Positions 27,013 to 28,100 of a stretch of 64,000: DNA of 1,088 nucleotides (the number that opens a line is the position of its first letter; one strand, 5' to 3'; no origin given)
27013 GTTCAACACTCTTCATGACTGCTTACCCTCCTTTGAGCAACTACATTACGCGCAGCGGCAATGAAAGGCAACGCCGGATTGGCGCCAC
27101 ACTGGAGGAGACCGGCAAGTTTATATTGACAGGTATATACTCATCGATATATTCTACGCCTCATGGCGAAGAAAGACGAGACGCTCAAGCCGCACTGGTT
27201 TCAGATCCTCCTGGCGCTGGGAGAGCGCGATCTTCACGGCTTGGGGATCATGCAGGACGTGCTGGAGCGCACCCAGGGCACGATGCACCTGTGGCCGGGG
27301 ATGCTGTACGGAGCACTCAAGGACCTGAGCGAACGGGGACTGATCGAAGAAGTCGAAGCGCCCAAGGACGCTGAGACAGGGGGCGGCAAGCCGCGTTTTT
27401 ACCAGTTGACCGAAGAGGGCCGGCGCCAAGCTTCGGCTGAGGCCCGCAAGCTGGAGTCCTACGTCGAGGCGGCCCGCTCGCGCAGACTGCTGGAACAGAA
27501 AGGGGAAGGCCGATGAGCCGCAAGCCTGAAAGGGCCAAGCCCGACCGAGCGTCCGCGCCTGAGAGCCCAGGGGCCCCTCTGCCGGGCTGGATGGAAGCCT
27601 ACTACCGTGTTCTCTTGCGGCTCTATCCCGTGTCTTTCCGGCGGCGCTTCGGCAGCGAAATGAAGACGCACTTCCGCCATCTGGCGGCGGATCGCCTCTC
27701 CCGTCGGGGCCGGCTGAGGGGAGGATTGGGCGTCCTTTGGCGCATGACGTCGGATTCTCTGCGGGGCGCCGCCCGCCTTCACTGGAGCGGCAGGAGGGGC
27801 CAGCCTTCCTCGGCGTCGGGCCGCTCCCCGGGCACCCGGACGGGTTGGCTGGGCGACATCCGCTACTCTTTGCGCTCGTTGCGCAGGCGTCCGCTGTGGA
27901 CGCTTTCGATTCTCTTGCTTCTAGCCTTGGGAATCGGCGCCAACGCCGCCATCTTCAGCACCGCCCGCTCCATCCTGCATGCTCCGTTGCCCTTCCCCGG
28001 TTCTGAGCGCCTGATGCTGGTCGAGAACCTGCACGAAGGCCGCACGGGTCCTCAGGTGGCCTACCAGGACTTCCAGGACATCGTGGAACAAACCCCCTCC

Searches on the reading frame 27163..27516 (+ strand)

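Call 52: search_protein_families(library=ncbifam, proteins=[window:27163-27516:+], max_evalue=0.01)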
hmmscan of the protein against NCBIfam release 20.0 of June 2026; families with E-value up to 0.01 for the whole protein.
window:27163-27516:+ (117 aa): 3 families
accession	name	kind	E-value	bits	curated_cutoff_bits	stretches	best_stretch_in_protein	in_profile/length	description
TIGR03433.1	padR_acidobact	paralog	6e-13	48.8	101.8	1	15-103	9-94/101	PadR family transcriptional regulator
TIGR02719.1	repress_PhaQ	equivalog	4.1e-05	23.9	139.35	1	15-104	29-113/138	poly-beta-hydroxybutyrate-responsive repressor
NF053635.1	TransRegRv3488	equivalog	0.00082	19.6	140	1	39-99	34-90/98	Rv3488 family transcriptional regulator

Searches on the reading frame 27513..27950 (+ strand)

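Call 52: search_protein_families(library=ncbifam, proteins=[window:27513-27950:+], max_evalue=0.01)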
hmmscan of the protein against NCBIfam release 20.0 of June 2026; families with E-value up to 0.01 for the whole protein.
window:27513-27950:+ (146 aa): 1 family
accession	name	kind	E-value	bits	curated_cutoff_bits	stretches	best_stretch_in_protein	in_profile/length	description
TIGR03434.1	ADOP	subfamily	2.3e-08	32.7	622.3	1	114-146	3-35/803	ADOP family duplicated permease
